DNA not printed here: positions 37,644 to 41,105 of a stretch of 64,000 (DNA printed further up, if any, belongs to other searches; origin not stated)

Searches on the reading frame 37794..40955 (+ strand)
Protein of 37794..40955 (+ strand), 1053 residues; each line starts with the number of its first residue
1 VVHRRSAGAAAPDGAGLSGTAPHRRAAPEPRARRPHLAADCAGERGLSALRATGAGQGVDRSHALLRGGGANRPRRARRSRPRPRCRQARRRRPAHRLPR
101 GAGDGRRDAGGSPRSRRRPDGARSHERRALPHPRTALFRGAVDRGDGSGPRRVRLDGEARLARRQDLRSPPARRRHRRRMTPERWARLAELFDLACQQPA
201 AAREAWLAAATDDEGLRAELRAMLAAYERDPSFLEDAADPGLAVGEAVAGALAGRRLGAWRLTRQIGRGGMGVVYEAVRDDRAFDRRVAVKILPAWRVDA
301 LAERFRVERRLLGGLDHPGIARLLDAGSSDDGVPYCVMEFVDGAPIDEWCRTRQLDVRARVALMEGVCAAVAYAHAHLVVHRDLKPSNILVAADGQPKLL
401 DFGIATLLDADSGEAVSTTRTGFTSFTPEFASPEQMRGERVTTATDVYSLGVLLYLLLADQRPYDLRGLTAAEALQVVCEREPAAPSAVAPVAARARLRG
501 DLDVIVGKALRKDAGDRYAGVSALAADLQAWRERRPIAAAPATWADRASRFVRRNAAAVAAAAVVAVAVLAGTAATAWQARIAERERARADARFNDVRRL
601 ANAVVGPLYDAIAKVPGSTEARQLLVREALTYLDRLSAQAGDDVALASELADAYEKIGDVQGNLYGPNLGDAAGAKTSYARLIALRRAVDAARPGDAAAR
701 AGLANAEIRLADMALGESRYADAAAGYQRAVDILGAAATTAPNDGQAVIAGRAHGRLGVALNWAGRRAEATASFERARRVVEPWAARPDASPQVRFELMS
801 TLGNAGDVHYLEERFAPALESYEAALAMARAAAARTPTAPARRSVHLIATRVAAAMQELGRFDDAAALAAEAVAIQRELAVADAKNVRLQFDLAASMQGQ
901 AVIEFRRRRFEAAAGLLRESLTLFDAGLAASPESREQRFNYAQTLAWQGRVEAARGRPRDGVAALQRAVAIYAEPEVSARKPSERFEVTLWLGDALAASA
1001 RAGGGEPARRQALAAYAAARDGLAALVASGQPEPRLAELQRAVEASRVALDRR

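Call 39: search_protein_families(library=pfam, proteins=[window:37794-40955:+], max_evalue=0.0001)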
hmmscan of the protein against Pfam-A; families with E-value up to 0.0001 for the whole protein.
window:37794-40955:+ (1053 aa): 3 families
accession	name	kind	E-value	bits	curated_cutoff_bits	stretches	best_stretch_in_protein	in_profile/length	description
PF00069.31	Pkinase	-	3.1e-38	132.1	31.7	1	262-465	3-198/263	Protein kinase domain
PF07714.23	PK_Tyr_Ser-Thr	-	1.9e-28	100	23.1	1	262-482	3-221/258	Protein tyrosine and serine/threonine kinase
PF03109.22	ABC1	-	2.8e-07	30.4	22.9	1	337-410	146-219/244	ABC1 atypical kinase-like domain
